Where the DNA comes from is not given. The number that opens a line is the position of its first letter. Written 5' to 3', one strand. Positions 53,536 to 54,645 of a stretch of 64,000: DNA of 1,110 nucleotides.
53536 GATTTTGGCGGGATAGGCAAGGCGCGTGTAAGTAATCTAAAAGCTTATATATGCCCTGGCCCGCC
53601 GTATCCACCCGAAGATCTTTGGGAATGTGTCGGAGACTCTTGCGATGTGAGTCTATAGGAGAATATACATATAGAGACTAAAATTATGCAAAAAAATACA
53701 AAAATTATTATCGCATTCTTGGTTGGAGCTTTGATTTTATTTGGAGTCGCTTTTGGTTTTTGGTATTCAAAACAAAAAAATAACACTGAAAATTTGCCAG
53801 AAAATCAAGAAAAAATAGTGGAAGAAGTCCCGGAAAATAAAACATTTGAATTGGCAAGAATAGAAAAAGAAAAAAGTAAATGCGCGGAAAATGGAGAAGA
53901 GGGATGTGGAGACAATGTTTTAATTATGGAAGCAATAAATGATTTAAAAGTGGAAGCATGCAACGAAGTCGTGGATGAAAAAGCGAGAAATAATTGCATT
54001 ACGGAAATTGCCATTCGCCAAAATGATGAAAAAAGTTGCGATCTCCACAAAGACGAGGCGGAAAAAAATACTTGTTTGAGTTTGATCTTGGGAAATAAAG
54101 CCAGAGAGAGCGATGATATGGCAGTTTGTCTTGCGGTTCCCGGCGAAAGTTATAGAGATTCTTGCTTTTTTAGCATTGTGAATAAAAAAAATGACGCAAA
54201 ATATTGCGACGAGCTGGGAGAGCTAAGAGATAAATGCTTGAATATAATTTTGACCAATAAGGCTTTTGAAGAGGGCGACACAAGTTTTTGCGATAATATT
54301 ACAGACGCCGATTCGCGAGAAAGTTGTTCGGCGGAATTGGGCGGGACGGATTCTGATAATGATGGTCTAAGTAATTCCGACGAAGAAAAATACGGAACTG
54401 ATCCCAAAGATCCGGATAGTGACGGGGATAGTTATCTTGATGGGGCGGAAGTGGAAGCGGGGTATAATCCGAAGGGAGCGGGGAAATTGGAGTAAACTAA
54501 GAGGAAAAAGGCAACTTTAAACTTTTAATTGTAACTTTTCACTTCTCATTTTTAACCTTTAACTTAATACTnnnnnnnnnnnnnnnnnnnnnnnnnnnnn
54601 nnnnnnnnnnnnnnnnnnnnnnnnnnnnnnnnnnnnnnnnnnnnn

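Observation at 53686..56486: Three consecutive TM-anchored proteins with thrombospondin-type-3-like Ca-binding repeats and a shared YNPxG(x)GKL terminal motif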

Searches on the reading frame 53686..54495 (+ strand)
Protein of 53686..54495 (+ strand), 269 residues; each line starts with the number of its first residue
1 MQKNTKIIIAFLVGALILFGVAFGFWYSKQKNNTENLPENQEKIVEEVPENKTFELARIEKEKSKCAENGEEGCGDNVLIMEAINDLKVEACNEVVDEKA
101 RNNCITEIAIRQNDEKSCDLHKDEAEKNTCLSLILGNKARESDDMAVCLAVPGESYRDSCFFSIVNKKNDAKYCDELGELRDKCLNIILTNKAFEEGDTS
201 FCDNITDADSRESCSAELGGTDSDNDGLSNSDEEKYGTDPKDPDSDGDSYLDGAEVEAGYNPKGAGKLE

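Call 3: search_protein_families(library=pfam, proteins=[window:53686-54495:+], max_evalue=1)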
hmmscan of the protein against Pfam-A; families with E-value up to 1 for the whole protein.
window:53686-54495:+ (269 aa): 5 families
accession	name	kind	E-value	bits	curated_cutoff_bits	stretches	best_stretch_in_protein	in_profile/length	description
PF18884.5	TSP3_bac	-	1.6e-07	31.4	25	1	222-243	1-22/22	Bacterial TSP3 repeat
PF20380.3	DUF6675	-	0.022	14.4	27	1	1-99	1-98/254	Family of unknown function (DUF6675)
PF06785.16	UPF0242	-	0.11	13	33.5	1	11-123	43-144/194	Uncharacterised protein family (UPF0242) N-terminus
PF09716.15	ETRAMP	-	0.64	10.5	29.1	1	2-32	48-80/81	Malarial early transcribed membrane protein (ETRAMP)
PF08041.16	PetM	-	0.79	9.8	25.1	0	9-25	6-22/30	PetM family of cytochrome b6f complex subunit 7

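Call 4: search_protein_families(library=ncbifam, proteins=[window:53686-54495:+], max_evalue=1)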
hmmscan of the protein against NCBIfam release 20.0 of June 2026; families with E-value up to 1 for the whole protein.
window:53686-54495:+ (269 aa): 3 families
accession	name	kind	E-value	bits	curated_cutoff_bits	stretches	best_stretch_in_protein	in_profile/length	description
NF042425.1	Amuc_1099_fam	equivalog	0.043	13.4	50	1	216-245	123-152/321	Amuc_1099 family pilus-like system protein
NF041762.1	diheme_GEGP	equivalog_domain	0.15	11.2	300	1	168-245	48-119/359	GEGP motif-containing diheme protein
NF047639.1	throspo3_MtsD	equivalog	0.19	9.8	800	1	116-263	389-528/651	cell-cell cohesion protein MtsD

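Call 42: find_homologous_proteins(query=window:53686-54492:+, max_evalue=0.001)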
Query window:53686-54492:+ (269 aa): 78 proteins with E <= 0.001 among 869 candidates.
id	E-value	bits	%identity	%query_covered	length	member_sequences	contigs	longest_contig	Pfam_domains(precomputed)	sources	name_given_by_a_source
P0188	6.4e-174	595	100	100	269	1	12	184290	PF18884.6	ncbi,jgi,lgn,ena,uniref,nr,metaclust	ncbi:hypothetical protein A2316_03090 [Candidatus Falkowbacteria bacterium RIFOXYB2_FULL_38_15]|unir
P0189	3.4e-151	520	86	100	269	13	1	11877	PF18884.6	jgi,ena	-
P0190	1.8e-138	479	79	100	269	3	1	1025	PF18884.6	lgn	-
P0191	1.5e-131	456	76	100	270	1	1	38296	PF18884.6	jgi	jgi:hypothetical protein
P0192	6.8e-83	296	54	100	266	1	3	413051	PF18884.6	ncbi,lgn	-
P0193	2.9e-81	291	54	95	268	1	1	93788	PF18884.6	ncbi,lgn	-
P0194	2.5e-80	288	52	100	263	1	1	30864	PF18884.6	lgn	-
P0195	3.8e-80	287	53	100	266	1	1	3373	PF18884.6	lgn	-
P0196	4.3e-80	287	52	99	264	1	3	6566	PF18884.6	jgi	jgi:hypothetical protein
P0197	1.0e-78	283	52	100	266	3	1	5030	PF18884.6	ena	-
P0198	3.1e-78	281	51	100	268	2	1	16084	PF18884.6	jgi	-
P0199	4.3e-77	277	51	100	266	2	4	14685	PF18884.6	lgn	-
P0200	5.8e-76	274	51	100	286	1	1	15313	PF18884.6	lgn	-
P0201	5.1e-73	264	50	100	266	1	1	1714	PF18884.6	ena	-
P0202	1.6e-66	243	44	100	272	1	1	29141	PF18884.6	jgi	jgi:hypothetical protein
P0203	2.1e-18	85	57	22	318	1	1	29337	PF18884.6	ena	-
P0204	9.2e-17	80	31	74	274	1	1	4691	PF18884.6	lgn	-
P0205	1.1e-14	73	51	15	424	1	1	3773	PF18884.6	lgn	-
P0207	8.9e-12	63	73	18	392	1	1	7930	PF18884.6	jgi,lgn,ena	-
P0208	9.2e-12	63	63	25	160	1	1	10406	PF18884.6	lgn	-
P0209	1.4e-11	63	67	15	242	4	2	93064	PF18884.6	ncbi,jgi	ncbi:MAG: hypothetical protein ACXADL_05370 [Candidatus Thorarchaeota archaeon]|jgi:hypothetical pro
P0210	8.3e-11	60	70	17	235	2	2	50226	PF18884.6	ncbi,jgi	jgi:hypothetical protein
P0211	1.8e-10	59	46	18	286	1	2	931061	PF18884.6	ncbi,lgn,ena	-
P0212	2.1e-10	59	45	20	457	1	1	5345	PF00691.26,PF13505.13,PF18884.6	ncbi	-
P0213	9.8e-10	57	71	18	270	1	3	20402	PF18884.6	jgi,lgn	jgi:hypothetical protein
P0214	1.1e-9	56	55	15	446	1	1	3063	PF13412.13,PF09339.17,PF24034.2,PF18884.6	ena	-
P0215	1.3e-9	56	59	21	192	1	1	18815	PF18884.6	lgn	-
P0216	2.1e-9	55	52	25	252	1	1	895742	PF18884.6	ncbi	-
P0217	2.6e-9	55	63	18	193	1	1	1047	PF18884.6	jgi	jgi:hypothetical protein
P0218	2.6e-9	55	52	25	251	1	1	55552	PF18884.6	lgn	-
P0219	2.7e-9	55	52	12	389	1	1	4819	PF18884.6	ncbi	-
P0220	3.1e-9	55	61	15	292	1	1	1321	PF18884.6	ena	-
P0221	4.4e-9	54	51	25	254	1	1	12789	PF18884.6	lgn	-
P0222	8.0e-9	54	61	14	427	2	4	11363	PF18884.6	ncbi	-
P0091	1.4e-8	53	67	18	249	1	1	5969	PF18884.6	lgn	-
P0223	2.5e-8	52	68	18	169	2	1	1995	PF18884.6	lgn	-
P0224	6.1e-8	51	57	22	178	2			PF18884.6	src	-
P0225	9.7e-8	50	51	25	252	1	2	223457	PF18884.6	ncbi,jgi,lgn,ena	ncbi:MAG: hypothetical protein WC719_02840 [Patescibacteria group bacterium]|jgi:hypothetical protei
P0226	2.6e-7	49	39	21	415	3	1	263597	PF14428.13,PF18884.6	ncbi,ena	-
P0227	2.7e-7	49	64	16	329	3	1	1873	PF18884.6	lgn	-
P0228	3.0e-7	48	50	14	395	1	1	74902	PF18884.6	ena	-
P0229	3.5e-7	48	71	15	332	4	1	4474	PF18884.6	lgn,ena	-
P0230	3.9e-7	48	67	16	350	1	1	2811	PF18884.6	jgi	-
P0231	4.1e-7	48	71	15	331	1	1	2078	PF18884.6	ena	-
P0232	4.1e-7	48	62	19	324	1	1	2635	PF18884.6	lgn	-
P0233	4.3e-7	48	63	17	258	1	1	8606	PF18884.6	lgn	-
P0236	9.2e-7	47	71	15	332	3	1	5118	PF18884.6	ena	-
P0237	1.1e-6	47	64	16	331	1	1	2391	PF18884.6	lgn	-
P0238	1.1e-6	47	60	17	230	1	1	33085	PF18884.6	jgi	jgi:hypothetical protein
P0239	1.6e-6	46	51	25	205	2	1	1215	PF18884.6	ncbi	-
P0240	1.6e-6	46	64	16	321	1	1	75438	PF18884.6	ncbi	-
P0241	1.6e-6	46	64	16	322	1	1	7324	PF18884.6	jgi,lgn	jgi:hypothetical protein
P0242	2.3e-6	46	62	17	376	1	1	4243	PF18884.6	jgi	jgi:hypothetical protein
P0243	5.8e-6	44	58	16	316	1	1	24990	PF18884.6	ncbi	-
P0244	6.1e-6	44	63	15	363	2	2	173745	PF18884.6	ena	-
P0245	7.4e-6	44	63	15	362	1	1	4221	PF18884.6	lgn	-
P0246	8.0e-6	44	43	22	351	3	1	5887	PF18884.6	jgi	jgi:hypothetical protein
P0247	8.7e-6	44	66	15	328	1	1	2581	PF18884.6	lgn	-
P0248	9.2e-6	44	63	18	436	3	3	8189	PF18884.6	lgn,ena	-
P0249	1.2e-5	43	63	15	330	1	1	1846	PF18884.6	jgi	jgi:hypothetical protein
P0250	1.6e-5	43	63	16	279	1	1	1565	PF13895.13,PF13927.13,PF00047.32,PF18884.6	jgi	-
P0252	1.6e-5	43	39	29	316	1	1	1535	PF18884.6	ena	-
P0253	1.9e-5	43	68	15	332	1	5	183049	PF18884.6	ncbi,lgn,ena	-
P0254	2.6e-5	42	41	24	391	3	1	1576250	PF18884.6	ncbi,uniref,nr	ncbi:calcium-binding protein [Halobacterium sp. R2-5]|uniref:calcium-binding protein n=1 Tax=Halobac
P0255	2.9e-5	42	61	15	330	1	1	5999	PF18884.6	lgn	-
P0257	7.1e-5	41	61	15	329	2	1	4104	PF18884.6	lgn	-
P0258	1.4e-4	40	59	15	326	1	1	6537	PF18884.6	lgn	-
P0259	2.2e-4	39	63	15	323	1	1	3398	PF18884.6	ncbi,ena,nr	ncbi:MAG TPA: hypothetical protein ENJ77_01325 [Candidatus Moranbacteria bacterium]|nr:hypothetical 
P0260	2.8e-4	39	63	15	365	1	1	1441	PF18884.6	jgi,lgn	jgi:hypothetical protein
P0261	3.7e-4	38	54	14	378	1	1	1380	PF18884.6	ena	-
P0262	4.7e-4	38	58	18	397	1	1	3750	PF04203.19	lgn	-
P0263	6.8e-4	37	56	15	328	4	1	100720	PF18884.6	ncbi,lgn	-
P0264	7.3e-4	37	33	28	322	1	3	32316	PF18884.6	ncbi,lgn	-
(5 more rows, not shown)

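Call 57: search_protein_families(library=pfam, proteins=[P0262, P0230], max_evalue=0.001)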
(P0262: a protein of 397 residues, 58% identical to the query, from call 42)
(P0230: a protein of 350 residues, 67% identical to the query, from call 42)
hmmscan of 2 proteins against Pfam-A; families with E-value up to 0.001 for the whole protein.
P0262 (397 aa): 1 family
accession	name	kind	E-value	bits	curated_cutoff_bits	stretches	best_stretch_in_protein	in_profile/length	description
PF04203.18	Sortase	-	6.5e-17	61.9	26.6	1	255-394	1-124/125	Sortase domain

P0230 (350 aa): 1 family
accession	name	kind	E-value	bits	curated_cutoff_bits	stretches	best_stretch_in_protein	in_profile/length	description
PF18884.5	TSP3_bac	-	9.9e-13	48.1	25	1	39-60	1-22/22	Bacterial TSP3 repeat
